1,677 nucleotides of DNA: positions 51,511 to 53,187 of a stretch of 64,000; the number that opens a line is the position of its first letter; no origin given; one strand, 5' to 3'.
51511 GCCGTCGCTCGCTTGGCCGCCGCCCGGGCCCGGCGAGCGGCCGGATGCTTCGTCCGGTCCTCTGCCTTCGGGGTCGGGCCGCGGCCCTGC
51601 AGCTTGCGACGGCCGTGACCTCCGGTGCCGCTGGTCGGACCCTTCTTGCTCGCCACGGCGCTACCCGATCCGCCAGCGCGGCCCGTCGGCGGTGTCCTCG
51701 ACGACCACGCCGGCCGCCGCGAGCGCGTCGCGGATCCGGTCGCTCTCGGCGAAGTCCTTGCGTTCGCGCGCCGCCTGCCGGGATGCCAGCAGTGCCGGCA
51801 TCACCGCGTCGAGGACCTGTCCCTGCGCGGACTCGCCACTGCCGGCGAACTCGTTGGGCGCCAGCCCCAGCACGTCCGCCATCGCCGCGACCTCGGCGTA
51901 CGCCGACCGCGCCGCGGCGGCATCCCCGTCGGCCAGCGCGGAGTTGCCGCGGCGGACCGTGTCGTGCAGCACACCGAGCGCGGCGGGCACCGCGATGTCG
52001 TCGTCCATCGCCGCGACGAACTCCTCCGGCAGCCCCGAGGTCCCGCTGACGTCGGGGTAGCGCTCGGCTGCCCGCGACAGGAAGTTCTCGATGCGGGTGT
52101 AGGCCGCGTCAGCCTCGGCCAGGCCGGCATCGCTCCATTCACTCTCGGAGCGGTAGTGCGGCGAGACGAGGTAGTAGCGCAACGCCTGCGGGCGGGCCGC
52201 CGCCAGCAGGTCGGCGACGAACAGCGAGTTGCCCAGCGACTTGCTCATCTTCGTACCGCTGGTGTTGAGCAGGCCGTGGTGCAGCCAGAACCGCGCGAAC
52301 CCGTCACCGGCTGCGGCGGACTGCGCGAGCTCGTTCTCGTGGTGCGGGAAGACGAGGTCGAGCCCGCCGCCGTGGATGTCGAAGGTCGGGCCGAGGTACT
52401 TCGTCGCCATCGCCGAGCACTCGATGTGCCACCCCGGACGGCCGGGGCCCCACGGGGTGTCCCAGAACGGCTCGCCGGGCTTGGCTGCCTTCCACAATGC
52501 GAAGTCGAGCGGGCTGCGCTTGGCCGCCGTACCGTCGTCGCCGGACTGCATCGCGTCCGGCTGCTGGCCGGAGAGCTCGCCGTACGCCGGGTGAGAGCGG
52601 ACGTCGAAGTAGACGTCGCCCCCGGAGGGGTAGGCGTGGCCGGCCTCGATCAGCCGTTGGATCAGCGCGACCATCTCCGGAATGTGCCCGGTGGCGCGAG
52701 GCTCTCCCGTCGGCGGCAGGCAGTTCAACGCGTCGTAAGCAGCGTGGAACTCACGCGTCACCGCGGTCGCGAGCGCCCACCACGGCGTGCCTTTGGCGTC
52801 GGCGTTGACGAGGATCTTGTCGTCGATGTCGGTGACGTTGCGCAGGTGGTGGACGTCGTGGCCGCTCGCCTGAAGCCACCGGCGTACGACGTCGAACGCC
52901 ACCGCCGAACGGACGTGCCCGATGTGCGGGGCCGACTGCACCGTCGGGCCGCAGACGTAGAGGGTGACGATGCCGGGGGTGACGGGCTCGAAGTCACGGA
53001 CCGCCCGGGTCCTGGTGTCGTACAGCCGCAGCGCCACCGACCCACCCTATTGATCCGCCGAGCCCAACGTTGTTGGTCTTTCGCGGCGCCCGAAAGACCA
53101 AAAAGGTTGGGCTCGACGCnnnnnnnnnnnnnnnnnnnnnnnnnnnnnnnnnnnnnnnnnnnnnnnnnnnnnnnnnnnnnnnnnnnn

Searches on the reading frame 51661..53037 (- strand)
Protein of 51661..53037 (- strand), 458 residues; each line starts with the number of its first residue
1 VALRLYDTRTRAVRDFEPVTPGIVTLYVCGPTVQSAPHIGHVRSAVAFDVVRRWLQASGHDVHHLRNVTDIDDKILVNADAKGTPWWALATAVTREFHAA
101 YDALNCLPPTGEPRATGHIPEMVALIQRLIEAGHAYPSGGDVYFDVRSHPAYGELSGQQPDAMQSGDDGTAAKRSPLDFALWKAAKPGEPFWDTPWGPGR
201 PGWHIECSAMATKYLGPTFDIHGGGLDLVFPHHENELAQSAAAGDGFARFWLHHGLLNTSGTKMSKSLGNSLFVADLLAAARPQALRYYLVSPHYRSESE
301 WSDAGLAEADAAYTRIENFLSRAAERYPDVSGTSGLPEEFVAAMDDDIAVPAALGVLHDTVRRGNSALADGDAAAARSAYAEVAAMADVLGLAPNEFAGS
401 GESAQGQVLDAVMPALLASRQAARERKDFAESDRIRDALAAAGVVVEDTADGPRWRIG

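Call 58: find_encoding_contigs(protein=window:51661-53037:-, flank=10000, max_places=2)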
Protein window:51661-53037:- (458 aa): 1 contig read that carries it; 1 place shown.
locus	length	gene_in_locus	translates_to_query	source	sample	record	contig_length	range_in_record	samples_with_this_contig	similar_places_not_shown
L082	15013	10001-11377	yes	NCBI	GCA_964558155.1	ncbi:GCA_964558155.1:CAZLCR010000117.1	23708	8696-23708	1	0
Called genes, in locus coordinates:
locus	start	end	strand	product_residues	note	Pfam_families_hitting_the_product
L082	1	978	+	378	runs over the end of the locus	PF01663:Phosphodiest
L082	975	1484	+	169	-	PF01661:Macro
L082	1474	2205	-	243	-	PF11716:MDMPI_N, PF07398:MDMPI_C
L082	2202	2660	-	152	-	-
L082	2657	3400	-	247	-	PF00106:adh_short, PF01370:Epimerase, PF08659:KR, PF13460:NAD_binding_10, PF13561:adh_short_C2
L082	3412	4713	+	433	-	PF13439:Glyco_transf_4, PF13579:Glyco_trans_4_4, PF20706:GT4-conflict, PF00534:Glycos_transf_1, PF13692:Glyco_trans_1_4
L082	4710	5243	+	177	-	PF10722:YbjN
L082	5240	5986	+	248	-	PF00300:His_Phos_1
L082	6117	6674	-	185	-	PF04314:LpqE-like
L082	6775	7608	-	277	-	-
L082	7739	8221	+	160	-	PF02559:CarD_TRCF_RID, PF21095:CarD_C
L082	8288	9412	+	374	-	PF27675:YCF81_N, PF01938:TRAM (weak)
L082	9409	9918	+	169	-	PF02542:YgbB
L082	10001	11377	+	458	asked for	PF01406:tRNA-synt_1e, PF00133:tRNA-synt_1 (faint), PF01921:tRNA-synt_1f (faint), PF09334:tRNA-synt_1g (weak), PF09190:DALR_2, PF23493:CysS_C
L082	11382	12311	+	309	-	PF08032:SpoU_sub_bind, PF00588:SpoU_methylase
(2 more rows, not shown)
